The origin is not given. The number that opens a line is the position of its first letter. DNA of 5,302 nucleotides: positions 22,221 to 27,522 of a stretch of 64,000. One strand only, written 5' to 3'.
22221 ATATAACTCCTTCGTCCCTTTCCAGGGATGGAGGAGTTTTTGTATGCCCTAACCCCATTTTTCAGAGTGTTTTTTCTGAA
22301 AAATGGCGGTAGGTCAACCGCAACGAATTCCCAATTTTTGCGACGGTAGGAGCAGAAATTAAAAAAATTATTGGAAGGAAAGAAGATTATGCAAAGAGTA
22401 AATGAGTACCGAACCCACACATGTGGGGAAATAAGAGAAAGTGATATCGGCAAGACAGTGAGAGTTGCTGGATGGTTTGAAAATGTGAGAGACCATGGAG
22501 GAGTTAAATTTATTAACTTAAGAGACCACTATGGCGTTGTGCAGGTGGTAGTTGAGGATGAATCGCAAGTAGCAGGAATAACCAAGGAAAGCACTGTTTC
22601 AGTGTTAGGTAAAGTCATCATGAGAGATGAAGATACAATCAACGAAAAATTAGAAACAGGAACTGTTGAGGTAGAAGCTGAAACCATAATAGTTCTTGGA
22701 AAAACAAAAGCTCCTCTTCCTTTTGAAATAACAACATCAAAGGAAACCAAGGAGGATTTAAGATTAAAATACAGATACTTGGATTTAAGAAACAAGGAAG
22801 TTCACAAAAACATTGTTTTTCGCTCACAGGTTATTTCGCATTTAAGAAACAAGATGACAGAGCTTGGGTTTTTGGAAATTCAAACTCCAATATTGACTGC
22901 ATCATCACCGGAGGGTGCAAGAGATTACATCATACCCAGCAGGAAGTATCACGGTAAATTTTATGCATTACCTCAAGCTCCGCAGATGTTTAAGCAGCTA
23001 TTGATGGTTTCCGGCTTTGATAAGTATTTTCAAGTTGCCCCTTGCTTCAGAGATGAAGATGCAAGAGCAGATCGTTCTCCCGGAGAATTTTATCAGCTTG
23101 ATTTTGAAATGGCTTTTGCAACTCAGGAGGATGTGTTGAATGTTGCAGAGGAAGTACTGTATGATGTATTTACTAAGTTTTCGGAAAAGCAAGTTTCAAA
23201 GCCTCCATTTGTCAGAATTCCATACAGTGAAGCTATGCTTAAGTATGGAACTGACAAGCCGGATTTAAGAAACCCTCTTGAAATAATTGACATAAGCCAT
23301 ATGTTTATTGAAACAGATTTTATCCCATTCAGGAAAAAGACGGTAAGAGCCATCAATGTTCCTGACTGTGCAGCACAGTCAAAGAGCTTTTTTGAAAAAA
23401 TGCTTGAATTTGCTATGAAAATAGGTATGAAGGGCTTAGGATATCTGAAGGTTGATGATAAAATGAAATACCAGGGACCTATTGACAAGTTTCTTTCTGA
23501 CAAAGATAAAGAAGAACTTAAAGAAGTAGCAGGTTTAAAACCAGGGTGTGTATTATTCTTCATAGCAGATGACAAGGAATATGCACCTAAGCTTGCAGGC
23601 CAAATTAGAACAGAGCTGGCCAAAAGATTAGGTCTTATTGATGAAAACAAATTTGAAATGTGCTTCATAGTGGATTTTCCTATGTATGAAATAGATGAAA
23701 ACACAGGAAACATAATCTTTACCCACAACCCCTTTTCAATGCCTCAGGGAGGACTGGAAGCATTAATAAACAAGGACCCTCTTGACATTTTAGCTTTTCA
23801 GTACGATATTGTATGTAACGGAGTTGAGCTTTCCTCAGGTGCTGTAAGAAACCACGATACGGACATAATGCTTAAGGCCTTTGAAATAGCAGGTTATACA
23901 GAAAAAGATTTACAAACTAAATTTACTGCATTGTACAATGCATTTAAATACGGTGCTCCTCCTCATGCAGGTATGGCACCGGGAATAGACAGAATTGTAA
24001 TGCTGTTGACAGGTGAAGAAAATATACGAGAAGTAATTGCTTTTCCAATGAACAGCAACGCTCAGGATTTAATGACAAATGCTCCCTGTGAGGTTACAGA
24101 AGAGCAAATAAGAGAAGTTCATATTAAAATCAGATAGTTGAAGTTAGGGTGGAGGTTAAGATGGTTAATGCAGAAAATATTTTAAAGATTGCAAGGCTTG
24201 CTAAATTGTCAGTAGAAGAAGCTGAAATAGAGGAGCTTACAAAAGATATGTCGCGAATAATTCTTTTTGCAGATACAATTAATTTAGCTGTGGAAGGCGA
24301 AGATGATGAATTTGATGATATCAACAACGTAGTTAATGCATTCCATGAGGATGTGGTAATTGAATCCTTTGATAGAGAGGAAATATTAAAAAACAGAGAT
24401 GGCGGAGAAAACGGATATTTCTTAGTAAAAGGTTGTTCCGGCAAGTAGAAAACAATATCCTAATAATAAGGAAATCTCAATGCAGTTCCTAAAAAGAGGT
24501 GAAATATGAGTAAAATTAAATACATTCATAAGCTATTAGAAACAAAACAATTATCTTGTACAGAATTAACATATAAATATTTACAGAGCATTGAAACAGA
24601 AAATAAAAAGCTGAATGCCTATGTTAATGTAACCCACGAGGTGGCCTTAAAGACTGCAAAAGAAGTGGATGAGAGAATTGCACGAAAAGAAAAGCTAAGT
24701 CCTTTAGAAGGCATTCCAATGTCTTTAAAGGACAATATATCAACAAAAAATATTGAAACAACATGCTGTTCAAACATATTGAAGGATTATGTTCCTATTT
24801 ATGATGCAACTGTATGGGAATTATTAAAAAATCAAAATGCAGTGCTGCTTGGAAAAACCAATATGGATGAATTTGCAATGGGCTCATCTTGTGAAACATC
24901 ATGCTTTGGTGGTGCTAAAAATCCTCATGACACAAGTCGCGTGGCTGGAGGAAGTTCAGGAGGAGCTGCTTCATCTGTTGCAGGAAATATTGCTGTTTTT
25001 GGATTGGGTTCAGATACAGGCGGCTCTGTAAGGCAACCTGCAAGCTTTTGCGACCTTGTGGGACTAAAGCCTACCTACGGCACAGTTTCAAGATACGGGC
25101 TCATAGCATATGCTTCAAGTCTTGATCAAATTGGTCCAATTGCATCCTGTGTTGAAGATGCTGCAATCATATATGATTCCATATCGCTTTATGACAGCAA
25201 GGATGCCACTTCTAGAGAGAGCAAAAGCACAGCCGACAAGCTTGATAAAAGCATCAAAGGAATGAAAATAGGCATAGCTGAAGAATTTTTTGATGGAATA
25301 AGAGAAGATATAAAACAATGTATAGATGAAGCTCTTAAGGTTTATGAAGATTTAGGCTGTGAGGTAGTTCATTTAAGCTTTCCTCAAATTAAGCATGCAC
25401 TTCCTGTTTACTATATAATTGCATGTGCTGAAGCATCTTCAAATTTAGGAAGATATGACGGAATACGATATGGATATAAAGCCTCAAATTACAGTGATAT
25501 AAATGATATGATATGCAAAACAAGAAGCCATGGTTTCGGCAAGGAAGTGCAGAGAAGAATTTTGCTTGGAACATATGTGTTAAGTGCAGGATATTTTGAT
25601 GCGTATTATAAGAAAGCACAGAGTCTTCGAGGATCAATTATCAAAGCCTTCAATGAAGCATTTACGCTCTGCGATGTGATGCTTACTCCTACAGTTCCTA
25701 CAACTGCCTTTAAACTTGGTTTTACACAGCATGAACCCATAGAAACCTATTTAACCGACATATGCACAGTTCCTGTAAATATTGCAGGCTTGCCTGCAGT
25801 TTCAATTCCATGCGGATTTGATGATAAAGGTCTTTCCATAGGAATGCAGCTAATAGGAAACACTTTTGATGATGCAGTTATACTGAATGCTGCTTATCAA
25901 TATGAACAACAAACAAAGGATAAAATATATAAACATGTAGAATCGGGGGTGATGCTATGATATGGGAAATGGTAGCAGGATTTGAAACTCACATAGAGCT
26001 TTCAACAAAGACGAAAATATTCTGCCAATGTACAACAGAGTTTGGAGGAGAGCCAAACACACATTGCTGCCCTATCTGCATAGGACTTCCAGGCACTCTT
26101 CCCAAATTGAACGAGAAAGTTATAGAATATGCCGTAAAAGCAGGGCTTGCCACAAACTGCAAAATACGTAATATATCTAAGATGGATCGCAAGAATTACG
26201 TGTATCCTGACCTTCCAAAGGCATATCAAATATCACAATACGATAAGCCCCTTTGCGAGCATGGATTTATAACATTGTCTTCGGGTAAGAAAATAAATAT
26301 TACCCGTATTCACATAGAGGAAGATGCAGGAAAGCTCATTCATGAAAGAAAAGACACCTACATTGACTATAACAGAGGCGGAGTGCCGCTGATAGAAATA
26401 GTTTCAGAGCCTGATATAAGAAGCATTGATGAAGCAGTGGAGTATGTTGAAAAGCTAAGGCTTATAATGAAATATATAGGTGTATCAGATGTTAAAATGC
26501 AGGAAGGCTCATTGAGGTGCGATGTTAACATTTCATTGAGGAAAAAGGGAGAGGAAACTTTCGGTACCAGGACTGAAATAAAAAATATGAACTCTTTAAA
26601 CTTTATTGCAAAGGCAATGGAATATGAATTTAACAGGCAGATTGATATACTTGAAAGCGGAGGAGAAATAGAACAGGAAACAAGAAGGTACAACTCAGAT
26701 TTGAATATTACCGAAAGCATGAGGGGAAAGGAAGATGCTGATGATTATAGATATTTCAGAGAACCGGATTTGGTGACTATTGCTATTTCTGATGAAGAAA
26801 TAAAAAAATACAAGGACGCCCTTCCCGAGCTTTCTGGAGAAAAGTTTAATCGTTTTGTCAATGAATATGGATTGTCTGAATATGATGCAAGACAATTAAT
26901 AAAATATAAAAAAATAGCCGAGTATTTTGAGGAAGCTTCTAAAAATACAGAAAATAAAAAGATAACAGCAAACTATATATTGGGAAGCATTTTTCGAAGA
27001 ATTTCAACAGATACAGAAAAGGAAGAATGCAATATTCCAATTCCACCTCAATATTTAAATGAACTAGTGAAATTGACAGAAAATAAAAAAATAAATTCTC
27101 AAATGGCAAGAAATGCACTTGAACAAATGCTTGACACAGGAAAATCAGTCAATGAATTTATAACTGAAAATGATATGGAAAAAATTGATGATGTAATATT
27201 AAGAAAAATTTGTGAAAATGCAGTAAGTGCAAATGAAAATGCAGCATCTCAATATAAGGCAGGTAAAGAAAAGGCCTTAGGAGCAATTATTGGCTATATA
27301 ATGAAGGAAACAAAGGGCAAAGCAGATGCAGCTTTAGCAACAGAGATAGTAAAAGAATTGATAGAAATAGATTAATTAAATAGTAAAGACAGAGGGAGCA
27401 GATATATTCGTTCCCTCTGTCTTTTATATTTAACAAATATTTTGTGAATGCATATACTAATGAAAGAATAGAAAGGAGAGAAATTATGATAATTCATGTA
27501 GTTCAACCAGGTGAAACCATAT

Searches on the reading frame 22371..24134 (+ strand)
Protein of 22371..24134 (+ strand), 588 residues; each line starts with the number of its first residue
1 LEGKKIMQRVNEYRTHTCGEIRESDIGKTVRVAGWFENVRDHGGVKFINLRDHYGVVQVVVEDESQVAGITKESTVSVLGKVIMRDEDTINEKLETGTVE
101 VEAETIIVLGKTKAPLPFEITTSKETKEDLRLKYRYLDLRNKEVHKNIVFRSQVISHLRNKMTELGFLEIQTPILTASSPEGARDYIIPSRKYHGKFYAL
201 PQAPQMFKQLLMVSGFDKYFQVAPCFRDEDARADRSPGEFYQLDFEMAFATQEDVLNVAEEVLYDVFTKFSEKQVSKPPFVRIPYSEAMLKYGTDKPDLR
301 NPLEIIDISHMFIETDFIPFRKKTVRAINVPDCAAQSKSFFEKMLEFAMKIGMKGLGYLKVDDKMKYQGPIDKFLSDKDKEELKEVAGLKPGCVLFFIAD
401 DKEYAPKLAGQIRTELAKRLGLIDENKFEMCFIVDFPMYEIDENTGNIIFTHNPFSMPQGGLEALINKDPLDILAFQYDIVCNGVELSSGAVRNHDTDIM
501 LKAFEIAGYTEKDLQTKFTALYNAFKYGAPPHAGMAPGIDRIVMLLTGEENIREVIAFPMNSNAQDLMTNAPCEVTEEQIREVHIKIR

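Call 46: search_protein_families(library=ncbifam, proteins=[window:22371-24134:+], max_evalue=1e-10)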
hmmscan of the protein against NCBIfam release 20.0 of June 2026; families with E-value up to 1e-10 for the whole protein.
window:22371-24134:+ (588 aa): 15 families
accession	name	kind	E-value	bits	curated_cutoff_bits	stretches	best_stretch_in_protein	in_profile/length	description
NF001750.0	PRK00476.1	equivalog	9.4e-234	777.1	443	1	12-587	3-586/590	aspartate--tRNA ligase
TIGR00459.1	aspS_bact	equivalog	5.5e-192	639.2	373.85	1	14-586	3-582/586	aspartate--tRNA ligase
NF009460.0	PRK12820.1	equivalog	9.3e-134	447.2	1379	1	15-584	23-614/723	bifunctional aspartyl-tRNA synthetase/aspartyl/glutamyl-tRNA amidotransferase subunit C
NF003483.0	PRK05159.1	equivalog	5.1e-77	259.6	353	2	13-275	3-263/438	aspartate--tRNA(Asn) ligase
TIGR00458.1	aspS_nondisc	equivalog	3.2e-68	230.7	368.4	2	20-276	5-259/428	aspartate--tRNA(Asn) ligase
NF001756.1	PRK00484.1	subfamily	2.9e-45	154.8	468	2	23-274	47-294/488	lysine--tRNA ligase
NF003037.0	PRK03932.1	equivalog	2.8e-44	151.8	414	1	23-274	12-266/451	asparagine--tRNA ligase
TIGR00499.1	lysS_bact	equivalog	6.2e-42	143.9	427.6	1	18-309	44-318/496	lysine--tRNA ligase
NF002821.0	PRK02983.1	equivalog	2.1e-41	141.9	742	1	11-271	643-900/1102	bifunctional lysylphosphatidylglycerol synthetase/lysine--tRNA ligase LysX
TIGR00457.1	asnS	equivalog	4.8e-40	137.7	342.6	1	24-273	13-267/455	asparagine--tRNA ligase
NF009101.0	PRK12445.1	subfamily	5.7e-30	104.3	1026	1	28-264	66-299/505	lysine--tRNA ligase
NF005054.0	PRK06462.1-4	equivalog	5.2e-21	75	309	1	132-314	9-216/318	asparagine synthetase A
NF005052.0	PRK06462.1-1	equivalog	1e-16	60.9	368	1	125-273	28-176/353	asparagine synthetase A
TIGR00462.1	genX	equivalog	6.1e-16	58.7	286.9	0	151-294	4-144/304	EF-P lysine aminoacylase EpmA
NF006828.0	PRK09350.1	equivalog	2.9e-15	56.4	264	0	475-561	233-323/325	elongation factor P--(R)-beta-lysine ligase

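Call 57: find_homologous_proteins(query=window:22371-24134:+, max_evalue=1e-100)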
Query window:22371-24134:+ (588 aa): 8000 proteins with E <= 1e-100 among 8000 candidates; the best 120 are listed.
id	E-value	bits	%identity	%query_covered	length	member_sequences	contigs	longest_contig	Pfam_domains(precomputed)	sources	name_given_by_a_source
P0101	0.0e+0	1323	100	99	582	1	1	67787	PF01336.32,PF02938.20,PF00152.26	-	-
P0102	0.0e+0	1209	90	99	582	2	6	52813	PF01336.32,PF02938.20,PF00152.26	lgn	-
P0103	0.0e+0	1204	90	99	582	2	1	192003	PF01336.32,PF02938.20,PF00152.26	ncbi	-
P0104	0.0e+0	1200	89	99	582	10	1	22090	PF01336.32,PF02938.20,PF00152.26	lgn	-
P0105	0.0e+0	1176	88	99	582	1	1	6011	PF01336.32,PF02938.20,PF00152.26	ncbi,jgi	-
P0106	0.0e+0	1174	86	99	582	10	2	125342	PF01336.32,PF02938.20,PF00152.26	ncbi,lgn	-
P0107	0.0e+0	1170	86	99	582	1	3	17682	PF01336.32,PF02938.20,PF00152.26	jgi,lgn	-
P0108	0.0e+0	1168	86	99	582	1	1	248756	PF01336.32,PF02938.20,PF00152.26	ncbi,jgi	-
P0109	0.0e+0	1167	87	99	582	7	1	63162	PF01336.32,PF02938.20,PF00152.26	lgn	-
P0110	0.0e+0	1166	87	99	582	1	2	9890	PF01336.32,PF02938.20,PF00152.26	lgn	-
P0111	0.0e+0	1165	86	99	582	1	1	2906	PF01336.32,PF02938.20,PF00152.26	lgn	-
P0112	0.0e+0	1164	86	99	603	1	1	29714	PF01336.32,PF02938.20,PF00152.26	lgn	-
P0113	0.0e+0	1160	85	99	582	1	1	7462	PF01336.32,PF02938.20,PF00152.26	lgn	-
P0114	0.0e+0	1158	85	99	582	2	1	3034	PF01336.32,PF02938.20,PF00152.26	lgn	-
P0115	0.0e+0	1158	86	99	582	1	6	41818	PF01336.32,PF02938.20,PF00152.26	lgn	-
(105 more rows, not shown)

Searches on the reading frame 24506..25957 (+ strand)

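Call 47: search_protein_families(library=ncbifam, proteins=[window:24506-25957:+], max_evalue=1e-10)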
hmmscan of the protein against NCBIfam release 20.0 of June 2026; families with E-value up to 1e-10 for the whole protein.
window:24506-25957:+ (484 aa): 26 families (the best 25 are shown)
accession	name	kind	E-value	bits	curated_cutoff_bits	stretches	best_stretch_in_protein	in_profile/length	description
TIGR00132.1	gatA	equivalog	1.8e-186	620.5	481.1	1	8-470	2-464/466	Asp-tRNA(Asn)/Glu-tRNA(Gln) amidotransferase subunit GatA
NF006631.0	PRK09201.1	equivalog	5.1e-87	292.5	461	1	3-469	8-454/466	AtzE family amidohydrolase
NF005688.0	PRK07488.1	equivalog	6.5e-87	292.4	532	1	6-469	15-465/474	indoleacetamide hydrolase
NF004815.0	PRK06169.1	equivalog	1.2e-85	287.8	506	2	10-308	18-318/471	amidase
NF005517.0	PRK07139.1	equivalog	1e-84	284.8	546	1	62-472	32-435/439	amidase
NF005565.0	PRK07235.1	subfamily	4e-84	283.1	545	1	56-471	78-502/506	amidase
TIGR02715.1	amido_AtzE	subfamily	9e-83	278.7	425.75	1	6-469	4-447/452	AtzE family amidohydrolase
NF005686.0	PRK07486.1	subfamily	1.2e-73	248.5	465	2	7-291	19-309/486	amidase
NF005450.0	PRK07042.1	equivalog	7.3e-71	239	458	1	10-471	15-453/464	amidase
NF006006.0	PRK08137.1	equivalog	6.6e-67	226.5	534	1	8-474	40-515/529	amidase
TIGR02713.1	allophanate_hyd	equivalog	5.4e-64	216.7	511.05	1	40-474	5-417/563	allophanate hydrolase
NF006043.0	PRK08186.1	subfamily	1.1e-63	215.6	487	1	4-475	9-453/600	allophanate hydrolase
NF005687.0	PRK07487.1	subfamily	1.2e-60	205.7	428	1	9-471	15-457/468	amidase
NF004816.0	PRK06170.1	equivalog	3.3e-60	204.1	503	1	6-470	16-482/493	amidase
NF009119.0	PRK12470.1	equivalog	3.6e-60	204.3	498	1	9-239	16-244/462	amidase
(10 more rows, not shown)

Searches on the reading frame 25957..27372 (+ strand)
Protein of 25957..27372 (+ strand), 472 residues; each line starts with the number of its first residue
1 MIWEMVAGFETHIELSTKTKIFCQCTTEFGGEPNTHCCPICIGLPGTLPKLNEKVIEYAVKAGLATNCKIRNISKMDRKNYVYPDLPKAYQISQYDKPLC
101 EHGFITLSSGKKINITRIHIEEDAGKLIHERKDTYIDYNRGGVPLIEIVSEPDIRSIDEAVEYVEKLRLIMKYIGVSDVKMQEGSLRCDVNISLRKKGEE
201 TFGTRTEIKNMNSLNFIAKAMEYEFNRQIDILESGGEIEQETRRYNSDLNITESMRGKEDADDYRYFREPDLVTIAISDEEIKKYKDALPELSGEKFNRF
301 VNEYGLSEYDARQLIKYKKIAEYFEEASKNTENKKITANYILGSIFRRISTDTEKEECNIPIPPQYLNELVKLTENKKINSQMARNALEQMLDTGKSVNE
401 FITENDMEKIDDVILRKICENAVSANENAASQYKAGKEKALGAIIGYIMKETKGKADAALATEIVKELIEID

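Call 47: search_protein_families(library=ncbifam, proteins=[window:25957-27372:+], max_evalue=1e-10)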
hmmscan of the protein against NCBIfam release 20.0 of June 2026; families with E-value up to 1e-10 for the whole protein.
window:25957-27372:+ (472 aa): 9 families
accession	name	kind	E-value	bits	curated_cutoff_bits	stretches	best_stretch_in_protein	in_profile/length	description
NF004012.0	PRK05477.1-2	equivalog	3.4e-184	613.1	338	1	3-469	4-478/481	Asp-tRNA(Asn)/Glu-tRNA(Gln) amidotransferase subunit GatB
NF004014.0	PRK05477.1-4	equivalog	2.5e-181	603.6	414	1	1-468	1-473/475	Asp-tRNA(Asn)/Glu-tRNA(Gln) amidotransferase subunit GatB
TIGR00133.1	gatB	equivalog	9.1e-160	532.3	314.8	1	3-469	4-480/481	Asp-tRNA(Asn)/Glu-tRNA(Gln) amidotransferase subunit GatB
NF004015.0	PRK05477.1-5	equivalog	3.4e-159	530.6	628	1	3-469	15-486/488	Asp-tRNA(Asn)/Glu-tRNA(Gln) amidotransferase subunit GatB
NF004011.1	PRK05477.1-1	equivalog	1.7e-155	518.4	680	1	1-468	1-472/475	Asp-tRNA(Asn)/Glu-tRNA(Gln) amidotransferase subunit GatB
NF004013.0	PRK05477.1-3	equivalog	9.8e-145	482.8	653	1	3-469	17-499/501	Asp-tRNA(Asn)/Glu-tRNA(Gln) amidotransferase subunit GatB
NF003107.0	PRK04028.1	equivalog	7e-50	170.1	456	2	238-469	403-624/630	Glu-tRNA(Gln) amidotransferase subunit GatE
TIGR00134.1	gatE_arch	equivalog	2.8e-36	124.9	319.55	2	51-240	92-270/622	Glu-tRNA(Gln) amidotransferase subunit GatE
NF011291.0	PRK14703.1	equivalog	5.7e-27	94.3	681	1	270-467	573-765/769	glutamine--tRNA ligase/YqeY domain fusion protein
